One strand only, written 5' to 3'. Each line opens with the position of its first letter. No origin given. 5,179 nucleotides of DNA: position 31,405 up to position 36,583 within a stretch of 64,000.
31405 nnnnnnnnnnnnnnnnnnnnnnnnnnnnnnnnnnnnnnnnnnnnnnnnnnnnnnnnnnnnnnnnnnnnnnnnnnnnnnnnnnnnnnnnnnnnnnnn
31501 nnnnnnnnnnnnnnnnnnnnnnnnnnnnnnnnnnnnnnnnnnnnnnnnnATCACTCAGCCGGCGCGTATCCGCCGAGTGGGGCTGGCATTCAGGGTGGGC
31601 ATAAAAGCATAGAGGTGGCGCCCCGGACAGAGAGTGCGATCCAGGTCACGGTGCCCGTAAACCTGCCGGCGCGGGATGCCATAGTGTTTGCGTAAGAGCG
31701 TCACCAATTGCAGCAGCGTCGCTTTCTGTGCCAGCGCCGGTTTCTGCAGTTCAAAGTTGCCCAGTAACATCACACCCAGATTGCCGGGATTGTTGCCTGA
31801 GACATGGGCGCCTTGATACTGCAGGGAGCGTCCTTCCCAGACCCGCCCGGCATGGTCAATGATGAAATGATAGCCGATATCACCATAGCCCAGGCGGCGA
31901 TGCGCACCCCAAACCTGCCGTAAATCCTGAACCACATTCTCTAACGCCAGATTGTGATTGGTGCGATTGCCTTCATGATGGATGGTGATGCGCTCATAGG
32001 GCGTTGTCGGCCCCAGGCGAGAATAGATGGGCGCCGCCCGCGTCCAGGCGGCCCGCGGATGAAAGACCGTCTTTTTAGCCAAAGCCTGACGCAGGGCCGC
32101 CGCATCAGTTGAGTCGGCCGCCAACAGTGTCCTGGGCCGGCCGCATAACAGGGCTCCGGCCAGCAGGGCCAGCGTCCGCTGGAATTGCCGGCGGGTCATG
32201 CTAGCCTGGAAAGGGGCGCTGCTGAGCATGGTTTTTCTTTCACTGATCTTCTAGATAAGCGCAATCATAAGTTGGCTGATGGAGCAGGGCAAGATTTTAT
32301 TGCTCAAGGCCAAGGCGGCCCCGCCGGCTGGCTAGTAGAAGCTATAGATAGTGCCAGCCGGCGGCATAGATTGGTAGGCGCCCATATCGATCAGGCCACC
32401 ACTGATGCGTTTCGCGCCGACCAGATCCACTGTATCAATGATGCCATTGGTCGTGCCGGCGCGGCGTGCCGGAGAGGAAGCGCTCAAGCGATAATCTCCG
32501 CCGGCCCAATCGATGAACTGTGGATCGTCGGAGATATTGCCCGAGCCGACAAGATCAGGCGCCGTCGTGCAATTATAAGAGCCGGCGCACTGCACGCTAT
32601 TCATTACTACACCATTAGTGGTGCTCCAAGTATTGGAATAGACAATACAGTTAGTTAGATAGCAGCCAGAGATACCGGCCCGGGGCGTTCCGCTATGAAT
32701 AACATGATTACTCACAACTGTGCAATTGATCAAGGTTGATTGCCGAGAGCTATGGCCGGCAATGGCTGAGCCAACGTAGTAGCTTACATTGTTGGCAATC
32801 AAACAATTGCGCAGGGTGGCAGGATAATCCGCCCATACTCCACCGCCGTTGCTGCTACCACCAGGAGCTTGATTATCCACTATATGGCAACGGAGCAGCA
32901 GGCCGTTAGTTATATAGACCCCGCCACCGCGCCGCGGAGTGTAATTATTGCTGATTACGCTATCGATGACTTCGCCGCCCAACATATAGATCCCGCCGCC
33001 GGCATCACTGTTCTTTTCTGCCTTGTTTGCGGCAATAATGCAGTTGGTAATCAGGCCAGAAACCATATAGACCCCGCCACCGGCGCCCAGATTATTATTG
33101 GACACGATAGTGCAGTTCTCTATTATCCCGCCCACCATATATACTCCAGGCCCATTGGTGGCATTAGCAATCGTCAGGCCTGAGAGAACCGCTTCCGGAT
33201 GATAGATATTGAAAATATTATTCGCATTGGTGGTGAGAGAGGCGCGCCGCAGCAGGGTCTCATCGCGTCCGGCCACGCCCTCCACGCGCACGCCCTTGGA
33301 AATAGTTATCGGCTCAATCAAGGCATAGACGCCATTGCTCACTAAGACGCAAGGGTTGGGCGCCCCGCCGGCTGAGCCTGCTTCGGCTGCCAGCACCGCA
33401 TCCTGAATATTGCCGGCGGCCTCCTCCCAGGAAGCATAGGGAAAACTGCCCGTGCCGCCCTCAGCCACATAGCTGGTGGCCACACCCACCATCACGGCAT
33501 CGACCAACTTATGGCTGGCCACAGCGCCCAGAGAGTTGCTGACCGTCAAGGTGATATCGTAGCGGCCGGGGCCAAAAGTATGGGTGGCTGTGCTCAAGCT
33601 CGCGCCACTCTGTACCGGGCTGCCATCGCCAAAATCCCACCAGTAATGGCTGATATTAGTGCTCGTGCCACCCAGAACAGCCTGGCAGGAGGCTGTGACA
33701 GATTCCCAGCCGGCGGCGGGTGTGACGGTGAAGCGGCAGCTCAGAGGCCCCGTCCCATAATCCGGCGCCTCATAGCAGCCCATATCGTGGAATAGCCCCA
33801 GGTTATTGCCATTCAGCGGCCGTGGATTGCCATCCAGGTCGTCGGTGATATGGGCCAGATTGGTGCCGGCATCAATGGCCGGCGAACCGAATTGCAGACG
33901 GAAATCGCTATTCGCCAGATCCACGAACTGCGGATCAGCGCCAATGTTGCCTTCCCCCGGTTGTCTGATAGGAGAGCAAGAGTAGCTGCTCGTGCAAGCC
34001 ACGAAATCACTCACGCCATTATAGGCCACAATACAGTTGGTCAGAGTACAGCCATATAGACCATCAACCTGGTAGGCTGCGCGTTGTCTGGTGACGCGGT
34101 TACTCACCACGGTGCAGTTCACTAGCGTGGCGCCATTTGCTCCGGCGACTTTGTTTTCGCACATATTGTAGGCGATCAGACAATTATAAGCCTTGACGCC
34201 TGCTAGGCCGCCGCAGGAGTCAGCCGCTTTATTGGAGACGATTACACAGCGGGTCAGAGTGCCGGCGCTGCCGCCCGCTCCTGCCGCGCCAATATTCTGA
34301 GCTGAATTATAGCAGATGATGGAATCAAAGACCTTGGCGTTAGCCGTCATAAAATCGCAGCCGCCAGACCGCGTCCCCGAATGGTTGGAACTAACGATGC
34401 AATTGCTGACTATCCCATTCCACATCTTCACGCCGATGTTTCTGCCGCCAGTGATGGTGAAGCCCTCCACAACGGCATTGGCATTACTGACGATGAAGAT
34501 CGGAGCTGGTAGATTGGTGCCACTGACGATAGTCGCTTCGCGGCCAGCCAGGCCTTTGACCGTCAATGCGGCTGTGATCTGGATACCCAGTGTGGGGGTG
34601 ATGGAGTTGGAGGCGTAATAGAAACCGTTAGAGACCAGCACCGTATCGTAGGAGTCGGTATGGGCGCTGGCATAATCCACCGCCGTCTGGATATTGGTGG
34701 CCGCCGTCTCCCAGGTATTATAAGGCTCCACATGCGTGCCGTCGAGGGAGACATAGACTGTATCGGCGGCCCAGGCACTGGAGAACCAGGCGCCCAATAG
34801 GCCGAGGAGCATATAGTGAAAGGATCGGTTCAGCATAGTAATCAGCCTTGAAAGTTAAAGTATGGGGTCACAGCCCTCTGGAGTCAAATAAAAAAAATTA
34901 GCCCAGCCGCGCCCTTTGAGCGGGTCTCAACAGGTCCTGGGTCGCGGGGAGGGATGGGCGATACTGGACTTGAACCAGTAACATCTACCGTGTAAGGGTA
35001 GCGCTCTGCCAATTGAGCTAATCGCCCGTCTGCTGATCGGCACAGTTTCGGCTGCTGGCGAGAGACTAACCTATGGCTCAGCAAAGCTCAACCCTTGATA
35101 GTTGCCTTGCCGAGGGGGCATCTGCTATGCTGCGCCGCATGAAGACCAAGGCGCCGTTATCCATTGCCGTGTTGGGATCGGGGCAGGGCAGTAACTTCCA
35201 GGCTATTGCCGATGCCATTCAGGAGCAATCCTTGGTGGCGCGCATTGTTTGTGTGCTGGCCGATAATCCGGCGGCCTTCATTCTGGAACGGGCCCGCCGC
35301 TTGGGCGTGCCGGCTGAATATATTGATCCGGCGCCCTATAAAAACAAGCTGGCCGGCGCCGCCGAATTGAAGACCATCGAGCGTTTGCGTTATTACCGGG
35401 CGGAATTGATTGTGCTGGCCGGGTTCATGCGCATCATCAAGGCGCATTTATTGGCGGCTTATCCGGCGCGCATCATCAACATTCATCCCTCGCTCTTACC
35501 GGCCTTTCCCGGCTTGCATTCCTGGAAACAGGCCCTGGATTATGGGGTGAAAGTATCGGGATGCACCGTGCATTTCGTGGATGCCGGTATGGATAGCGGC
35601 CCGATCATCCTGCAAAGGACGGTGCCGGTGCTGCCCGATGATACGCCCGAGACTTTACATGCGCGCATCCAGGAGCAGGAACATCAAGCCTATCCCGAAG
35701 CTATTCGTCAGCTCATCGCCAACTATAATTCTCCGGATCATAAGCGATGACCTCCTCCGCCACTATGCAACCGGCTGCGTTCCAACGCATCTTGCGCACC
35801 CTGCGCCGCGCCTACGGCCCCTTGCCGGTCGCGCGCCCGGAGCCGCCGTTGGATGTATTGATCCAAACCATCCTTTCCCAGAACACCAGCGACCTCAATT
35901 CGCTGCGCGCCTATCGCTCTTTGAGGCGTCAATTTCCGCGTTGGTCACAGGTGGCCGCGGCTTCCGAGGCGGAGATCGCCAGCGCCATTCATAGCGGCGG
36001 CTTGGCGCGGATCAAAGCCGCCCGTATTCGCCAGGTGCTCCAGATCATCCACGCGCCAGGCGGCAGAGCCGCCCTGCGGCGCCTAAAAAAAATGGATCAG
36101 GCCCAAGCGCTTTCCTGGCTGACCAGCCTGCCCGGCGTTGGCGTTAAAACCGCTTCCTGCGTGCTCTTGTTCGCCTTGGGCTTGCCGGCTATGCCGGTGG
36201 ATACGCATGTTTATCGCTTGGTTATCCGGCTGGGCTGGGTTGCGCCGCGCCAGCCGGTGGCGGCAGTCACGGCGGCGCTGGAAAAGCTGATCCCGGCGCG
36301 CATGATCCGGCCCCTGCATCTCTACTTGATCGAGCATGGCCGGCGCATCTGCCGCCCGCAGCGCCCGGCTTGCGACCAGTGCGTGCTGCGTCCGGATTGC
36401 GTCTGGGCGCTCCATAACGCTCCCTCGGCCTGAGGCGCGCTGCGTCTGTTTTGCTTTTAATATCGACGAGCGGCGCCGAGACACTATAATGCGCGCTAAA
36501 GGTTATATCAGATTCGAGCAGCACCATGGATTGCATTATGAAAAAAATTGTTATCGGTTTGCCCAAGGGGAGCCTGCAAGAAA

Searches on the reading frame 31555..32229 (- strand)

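Call 42: search_protein_families(library=pfam, proteins=[window:31555-32229:-], max_evalue=0.0001)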
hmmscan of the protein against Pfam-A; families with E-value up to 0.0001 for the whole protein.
window:31555-32229:- (224 aa): 1 family
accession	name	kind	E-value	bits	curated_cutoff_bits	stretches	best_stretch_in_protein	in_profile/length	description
PF01510.30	Amidase_2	-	4.9e-17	62.9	26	1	76-204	3-131/131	N-acetylmuramoyl-L-alanine amidase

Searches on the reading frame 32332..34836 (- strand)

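Call 42: search_protein_families(library=pfam, proteins=[window:32332-34836:-], max_evalue=0.0001)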
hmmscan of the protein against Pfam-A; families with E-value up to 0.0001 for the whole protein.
window:32332-34836:- (834 aa): 3 families
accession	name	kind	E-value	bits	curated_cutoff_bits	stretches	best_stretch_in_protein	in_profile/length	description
PF18911.6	PKD_4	-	8.2e-09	35.8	27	1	392-444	30-79/85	PKD domain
PF00801.26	PKD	-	2.9e-08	34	23.5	1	392-444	26-77/80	PKD domain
PF17161.10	DUF5123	-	8.4e-05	24.1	35.1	0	704-791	5-105/113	Domain of unknown function (DUF5123)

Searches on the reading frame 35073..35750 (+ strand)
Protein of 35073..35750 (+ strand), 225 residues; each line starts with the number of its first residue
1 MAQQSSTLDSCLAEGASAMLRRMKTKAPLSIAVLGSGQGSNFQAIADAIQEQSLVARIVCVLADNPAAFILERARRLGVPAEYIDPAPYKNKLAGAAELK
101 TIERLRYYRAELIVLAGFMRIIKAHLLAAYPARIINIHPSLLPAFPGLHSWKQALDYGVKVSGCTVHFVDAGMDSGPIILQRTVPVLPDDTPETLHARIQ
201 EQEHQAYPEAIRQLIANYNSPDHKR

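Call 42: search_protein_families(library=pfam, proteins=[window:35073-35750:+], max_evalue=0.0001)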
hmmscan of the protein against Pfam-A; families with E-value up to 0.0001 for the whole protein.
window:35073-35750:+ (225 aa): 1 family
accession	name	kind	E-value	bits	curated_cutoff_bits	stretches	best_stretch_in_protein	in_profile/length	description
PF00551.24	Formyl_trans_N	-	1e-56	192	26.1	1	31-211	3-181/181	Formyl transferase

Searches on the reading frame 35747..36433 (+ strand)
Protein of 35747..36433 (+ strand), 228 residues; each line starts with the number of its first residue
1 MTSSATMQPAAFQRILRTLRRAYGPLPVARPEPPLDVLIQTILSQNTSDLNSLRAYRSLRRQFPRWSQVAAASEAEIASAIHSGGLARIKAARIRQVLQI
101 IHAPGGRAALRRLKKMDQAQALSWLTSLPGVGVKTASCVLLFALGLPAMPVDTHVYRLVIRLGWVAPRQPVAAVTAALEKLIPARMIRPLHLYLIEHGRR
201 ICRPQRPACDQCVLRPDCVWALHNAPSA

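Call 42: search_protein_families(library=pfam, proteins=[window:35747-36433:+], max_evalue=0.0001)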
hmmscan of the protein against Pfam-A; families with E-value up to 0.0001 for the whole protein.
window:35747-36433:+ (228 aa): 1 family
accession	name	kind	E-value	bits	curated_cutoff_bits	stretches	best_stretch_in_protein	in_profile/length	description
PF00730.31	HhH-GPD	-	3.9e-16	59.8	26.2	1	39-183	1-107/108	HhH-GPD superfamily base excision DNA repair protein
